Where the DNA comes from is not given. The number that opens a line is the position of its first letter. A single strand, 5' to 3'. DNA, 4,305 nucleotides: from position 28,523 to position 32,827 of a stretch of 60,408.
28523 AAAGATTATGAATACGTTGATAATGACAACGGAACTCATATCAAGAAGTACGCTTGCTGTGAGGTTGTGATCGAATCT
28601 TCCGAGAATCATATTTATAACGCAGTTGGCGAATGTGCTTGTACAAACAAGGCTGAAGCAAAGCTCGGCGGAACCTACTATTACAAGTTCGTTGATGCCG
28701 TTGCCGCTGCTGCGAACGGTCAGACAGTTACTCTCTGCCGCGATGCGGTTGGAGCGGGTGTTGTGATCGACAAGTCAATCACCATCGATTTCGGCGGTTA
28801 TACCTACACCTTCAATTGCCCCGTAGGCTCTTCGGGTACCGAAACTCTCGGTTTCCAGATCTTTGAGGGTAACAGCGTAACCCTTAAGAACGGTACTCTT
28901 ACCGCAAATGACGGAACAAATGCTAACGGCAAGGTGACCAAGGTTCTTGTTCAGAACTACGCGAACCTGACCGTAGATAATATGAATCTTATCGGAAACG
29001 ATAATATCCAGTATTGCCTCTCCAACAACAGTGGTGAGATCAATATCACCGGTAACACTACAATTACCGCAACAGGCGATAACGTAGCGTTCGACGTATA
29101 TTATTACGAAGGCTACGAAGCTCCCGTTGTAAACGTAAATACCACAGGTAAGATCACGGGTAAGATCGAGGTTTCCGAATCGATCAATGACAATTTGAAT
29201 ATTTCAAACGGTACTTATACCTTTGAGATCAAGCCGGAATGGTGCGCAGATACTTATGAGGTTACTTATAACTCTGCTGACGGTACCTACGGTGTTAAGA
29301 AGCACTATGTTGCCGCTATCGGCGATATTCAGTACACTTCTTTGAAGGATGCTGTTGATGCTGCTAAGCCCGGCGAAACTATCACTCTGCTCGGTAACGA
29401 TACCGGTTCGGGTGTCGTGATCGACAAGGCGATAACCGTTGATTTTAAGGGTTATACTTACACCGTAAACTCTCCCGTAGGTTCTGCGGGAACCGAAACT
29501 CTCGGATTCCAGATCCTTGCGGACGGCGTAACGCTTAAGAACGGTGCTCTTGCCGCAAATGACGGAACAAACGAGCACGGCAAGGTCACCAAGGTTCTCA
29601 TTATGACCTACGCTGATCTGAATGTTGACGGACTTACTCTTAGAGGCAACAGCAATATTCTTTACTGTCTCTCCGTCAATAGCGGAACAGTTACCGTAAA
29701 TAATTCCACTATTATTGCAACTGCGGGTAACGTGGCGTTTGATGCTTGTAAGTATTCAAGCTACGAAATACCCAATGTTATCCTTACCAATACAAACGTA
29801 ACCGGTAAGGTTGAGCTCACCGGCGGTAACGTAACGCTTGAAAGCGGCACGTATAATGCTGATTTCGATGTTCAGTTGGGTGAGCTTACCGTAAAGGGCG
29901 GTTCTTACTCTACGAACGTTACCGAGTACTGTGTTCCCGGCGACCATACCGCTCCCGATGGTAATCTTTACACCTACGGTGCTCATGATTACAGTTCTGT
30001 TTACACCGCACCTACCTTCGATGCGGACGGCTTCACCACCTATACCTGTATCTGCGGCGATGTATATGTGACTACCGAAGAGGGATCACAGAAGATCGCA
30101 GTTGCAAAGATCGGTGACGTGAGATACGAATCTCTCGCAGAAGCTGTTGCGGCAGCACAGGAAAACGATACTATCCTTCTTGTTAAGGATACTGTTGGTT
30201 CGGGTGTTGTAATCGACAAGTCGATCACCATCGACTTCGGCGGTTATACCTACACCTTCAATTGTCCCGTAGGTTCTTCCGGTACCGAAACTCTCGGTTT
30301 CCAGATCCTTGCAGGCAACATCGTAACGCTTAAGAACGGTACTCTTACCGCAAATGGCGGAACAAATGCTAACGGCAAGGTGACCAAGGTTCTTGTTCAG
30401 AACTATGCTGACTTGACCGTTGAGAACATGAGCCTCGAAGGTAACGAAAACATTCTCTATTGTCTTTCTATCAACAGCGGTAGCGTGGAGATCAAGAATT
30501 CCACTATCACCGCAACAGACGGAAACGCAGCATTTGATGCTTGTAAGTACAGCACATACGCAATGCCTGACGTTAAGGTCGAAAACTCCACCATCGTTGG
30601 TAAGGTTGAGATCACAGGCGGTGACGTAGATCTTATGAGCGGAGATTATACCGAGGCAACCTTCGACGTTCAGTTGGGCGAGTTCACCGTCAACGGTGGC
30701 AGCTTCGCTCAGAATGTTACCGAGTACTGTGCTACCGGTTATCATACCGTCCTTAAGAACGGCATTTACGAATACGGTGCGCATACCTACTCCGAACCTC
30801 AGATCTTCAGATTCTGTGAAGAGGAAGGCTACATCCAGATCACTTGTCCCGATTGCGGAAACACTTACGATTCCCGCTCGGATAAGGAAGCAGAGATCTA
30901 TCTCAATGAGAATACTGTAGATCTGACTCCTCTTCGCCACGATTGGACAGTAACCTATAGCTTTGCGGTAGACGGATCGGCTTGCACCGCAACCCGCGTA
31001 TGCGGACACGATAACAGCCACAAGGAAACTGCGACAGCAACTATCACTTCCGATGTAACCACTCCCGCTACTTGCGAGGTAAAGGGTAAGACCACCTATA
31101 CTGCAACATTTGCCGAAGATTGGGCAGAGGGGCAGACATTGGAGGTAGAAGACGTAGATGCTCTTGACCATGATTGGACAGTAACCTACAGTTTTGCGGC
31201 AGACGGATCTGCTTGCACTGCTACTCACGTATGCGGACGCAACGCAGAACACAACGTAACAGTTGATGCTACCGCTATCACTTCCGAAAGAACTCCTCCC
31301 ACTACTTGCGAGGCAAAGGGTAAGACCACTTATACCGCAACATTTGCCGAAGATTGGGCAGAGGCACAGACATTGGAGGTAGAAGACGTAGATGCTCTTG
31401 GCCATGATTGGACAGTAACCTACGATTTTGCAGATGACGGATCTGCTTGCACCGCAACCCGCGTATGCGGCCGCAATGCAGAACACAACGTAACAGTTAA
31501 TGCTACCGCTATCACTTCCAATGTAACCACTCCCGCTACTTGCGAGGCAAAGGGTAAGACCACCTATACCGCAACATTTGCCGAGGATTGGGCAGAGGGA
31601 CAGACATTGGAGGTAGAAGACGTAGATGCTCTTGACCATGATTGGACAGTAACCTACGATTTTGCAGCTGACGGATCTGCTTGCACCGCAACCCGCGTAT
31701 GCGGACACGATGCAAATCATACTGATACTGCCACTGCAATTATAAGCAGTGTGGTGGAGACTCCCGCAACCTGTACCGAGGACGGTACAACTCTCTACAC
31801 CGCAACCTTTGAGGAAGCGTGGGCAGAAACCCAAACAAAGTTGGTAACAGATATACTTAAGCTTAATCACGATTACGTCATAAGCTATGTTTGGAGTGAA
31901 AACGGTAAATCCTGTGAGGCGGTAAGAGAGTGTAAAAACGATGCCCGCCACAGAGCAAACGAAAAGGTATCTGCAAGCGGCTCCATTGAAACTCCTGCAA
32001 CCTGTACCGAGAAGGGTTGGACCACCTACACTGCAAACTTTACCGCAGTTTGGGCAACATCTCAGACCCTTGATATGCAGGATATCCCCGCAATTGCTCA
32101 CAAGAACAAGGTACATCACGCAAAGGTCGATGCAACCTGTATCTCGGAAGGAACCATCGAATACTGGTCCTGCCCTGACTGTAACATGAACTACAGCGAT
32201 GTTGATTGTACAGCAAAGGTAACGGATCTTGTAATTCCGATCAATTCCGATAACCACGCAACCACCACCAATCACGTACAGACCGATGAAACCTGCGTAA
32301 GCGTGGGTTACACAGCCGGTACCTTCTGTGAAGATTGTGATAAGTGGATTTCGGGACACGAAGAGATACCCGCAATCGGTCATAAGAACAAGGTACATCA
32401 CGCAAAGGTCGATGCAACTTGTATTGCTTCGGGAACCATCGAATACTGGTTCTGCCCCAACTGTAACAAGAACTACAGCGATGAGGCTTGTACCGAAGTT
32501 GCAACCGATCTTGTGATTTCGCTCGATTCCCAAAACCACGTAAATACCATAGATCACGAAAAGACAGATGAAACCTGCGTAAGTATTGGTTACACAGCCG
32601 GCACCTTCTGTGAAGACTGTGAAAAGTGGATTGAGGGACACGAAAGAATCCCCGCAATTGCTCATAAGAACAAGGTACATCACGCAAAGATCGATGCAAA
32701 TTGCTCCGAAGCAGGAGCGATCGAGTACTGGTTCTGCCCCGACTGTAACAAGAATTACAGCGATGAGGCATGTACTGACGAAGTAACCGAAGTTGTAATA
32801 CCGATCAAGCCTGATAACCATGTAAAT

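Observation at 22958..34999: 4013-aa dockerin protein dominated by extracellular His/Cys-rich tandem modules of several related types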

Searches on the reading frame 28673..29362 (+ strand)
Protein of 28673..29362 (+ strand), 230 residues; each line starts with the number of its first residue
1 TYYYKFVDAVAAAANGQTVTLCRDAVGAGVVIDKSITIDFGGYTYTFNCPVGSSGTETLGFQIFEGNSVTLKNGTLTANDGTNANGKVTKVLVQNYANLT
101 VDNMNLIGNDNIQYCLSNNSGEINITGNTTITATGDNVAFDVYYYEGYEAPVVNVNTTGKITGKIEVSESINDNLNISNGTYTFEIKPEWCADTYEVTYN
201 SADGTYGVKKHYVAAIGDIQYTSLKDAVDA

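Call 75: search_solved_structures(query=A4, max_evalue=10, show_alignments=1)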
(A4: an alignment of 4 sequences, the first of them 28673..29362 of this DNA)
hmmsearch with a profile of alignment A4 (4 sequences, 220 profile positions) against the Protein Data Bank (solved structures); distinct sequences matched with E-value up to 10: 6.
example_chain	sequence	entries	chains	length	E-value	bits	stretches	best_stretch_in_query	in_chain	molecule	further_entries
6uf3_A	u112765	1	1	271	0.2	14.3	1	29-79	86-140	Polyisoprenyl-teichoic acid--peptidoglycan teichoic acid transferase TagV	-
3nxh_A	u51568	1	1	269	0.21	14.2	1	29-79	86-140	transcriptional regulator yvhJ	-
3jb9_F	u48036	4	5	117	0.53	12.9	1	67-115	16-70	Small nuclear ribonucleoprotein Sm D1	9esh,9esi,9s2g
3bkr_A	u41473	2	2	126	0.65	12.6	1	83-139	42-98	Sterol Carrier Protein-2 like-3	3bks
5nxh_A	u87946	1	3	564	0.81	12.3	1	24-63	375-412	Long-tail fiber proximal subunit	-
5nxf_A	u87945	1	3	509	0.89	12.1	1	24-63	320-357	Long-tail fiber proximal subunit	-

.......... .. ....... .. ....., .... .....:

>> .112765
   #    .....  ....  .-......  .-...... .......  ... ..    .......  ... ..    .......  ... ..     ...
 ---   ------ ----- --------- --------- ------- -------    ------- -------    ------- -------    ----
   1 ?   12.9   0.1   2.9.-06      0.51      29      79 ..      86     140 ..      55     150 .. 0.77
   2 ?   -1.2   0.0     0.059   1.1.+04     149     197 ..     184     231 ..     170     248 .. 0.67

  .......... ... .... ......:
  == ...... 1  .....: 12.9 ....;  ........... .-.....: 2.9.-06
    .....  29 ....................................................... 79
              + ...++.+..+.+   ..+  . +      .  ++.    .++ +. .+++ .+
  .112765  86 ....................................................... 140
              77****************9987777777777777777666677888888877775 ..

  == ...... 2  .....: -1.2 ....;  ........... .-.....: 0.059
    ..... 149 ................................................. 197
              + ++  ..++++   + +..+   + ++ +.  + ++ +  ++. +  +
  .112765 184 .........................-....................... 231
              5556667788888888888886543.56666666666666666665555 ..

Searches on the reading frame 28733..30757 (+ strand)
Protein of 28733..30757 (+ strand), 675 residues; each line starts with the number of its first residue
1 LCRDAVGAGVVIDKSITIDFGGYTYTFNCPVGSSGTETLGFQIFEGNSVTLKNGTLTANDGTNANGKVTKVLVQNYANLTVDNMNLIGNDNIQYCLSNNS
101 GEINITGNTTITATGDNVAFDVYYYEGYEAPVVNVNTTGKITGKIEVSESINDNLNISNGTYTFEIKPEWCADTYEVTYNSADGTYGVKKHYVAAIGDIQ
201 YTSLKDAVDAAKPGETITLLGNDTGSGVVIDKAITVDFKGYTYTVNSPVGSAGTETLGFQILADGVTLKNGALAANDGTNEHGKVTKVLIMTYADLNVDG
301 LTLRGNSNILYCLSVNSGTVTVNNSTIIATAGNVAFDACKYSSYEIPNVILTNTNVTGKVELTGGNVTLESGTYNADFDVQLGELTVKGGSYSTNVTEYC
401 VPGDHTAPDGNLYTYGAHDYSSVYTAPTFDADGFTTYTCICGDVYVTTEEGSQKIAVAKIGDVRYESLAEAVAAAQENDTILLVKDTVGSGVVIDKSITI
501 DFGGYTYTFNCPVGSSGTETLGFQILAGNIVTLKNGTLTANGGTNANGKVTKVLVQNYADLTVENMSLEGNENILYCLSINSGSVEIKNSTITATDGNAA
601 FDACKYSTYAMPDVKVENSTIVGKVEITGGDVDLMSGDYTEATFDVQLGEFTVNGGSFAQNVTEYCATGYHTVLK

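Call 10: search_protein_families(library=pfam, proteins=[window:28733-30757:+], max_evalue=10)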
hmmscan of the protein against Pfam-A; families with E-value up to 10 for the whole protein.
window:28733-30757:+ (675 aa): 3 families
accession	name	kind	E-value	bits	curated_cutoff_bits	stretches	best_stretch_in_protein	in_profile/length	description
PF14849.12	YidC_periplas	-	0.091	13.1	24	1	197-260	68-132/283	YidC periplasmic domain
PF07735.22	FBA_2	-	0.092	13.2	22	1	551-598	3-48/67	F-box associated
PF11485.14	STK_08120-like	-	0.12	13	21.6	1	80-133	56-109/136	STK_08120-like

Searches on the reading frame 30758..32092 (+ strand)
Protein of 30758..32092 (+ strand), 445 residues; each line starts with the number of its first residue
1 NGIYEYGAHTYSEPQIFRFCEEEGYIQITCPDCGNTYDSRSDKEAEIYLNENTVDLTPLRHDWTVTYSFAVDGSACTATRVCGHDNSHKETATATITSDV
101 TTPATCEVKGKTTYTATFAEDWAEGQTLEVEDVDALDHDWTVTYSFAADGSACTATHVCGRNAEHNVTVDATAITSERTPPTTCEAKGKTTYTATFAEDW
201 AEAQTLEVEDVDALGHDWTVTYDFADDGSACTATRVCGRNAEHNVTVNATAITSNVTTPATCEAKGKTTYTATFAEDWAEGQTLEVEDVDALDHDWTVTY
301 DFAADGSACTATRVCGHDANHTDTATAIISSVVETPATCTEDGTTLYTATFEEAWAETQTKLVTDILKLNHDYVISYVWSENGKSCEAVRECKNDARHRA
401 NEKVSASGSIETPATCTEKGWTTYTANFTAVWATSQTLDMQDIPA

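Call 10: search_protein_families(library=pfam, proteins=[window:30758-32092:+], max_evalue=10)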
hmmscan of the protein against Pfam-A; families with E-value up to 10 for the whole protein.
window:30758-32092:+ (445 aa): 7 families
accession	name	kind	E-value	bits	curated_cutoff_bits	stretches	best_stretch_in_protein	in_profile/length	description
PF05729.18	NACHT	-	0.00078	19.7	26.7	0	109-127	11-29/167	NACHT domain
PF25206.1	DUF7836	-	0.0086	16.3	26.7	1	22-40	2-20/59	Domain of unknown function (DUF7836)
PF23673.1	DUF7154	-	0.012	16.4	27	0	401-419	2-20/108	Domain of unknown function (DUF7154)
PF22921.2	FKRP_N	-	0.17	11.6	27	0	138-157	141-160/245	Fukutin-related protein stem domain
PF14930.12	Qn_am_d_aII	-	0.28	11.9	27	0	255-287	19-51/107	Quinohemoprotein amine dehydrogenase, alpha subunit domain II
PF11412.14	DsbD_N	-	0.71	10.4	25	1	7-87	31-112/119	Thiol:disulfide interchange protein DsbD, N-terminal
PF17486.7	Cys_Knot_tox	-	0.83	10.4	27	0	258-286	29-57/70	Cystine knot toxins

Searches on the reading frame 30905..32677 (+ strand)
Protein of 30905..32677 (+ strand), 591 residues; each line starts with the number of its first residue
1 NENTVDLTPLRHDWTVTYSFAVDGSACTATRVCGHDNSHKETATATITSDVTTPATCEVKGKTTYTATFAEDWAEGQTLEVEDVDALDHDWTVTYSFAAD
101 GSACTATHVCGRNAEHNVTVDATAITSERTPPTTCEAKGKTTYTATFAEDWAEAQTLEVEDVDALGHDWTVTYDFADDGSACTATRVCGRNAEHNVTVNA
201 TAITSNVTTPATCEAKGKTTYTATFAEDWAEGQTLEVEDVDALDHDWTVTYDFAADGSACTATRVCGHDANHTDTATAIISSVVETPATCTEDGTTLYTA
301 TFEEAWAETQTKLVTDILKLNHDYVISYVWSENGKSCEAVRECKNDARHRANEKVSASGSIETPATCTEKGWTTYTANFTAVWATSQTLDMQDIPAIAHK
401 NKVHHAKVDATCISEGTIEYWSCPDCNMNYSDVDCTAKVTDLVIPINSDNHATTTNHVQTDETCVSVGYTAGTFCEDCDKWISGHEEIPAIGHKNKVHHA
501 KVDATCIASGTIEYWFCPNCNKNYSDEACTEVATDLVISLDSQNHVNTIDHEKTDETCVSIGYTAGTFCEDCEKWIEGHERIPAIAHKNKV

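Call 29: find_homologous_proteins(query=window:30905-32677:+, max_evalue=0.001)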
Query window:30905-32677:+ (591 aa): 1176 proteins with E <= 0.001 among 8000 candidates; the best 120 are listed.
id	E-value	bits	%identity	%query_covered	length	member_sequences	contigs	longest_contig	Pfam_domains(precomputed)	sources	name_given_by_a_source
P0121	4.1e-157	542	42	61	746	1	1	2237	-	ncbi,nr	ncbi:MAG: hypothetical protein IKD75_04505, partial [Prevotella sp.]|nr:hypothetical protein [Prevot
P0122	1.1e-135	472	72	34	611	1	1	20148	PF00404.25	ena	-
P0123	2.6e-134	467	41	65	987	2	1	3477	-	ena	-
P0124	9.6e-129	449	38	75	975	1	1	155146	PF00963.25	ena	-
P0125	1.1e-121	425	42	72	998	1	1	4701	-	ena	-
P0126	1.5e-119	418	41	64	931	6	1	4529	-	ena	-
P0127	1.7e-107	379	39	67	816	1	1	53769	-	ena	-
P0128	3.3e-107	378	35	74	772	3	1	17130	PF13306.13,PF20208.4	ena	-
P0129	1.2e-103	366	57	59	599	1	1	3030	PF00404.25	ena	-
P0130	8.5e-101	356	47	72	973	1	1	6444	PF00404.25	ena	-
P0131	1.4e-99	352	40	67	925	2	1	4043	PF26918.1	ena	-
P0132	1.5e-96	342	36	98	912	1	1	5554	PF00395.26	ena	-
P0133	1.9e-94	335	39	56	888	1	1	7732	PF24819.2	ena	-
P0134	8.5e-94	333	42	64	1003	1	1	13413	-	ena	-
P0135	1.5e-93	332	36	63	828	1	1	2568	PF18439.8,PF25185.2,PF07874.18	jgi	jgi:DNA-directed RNA polymerase subunit RPC12/RpoP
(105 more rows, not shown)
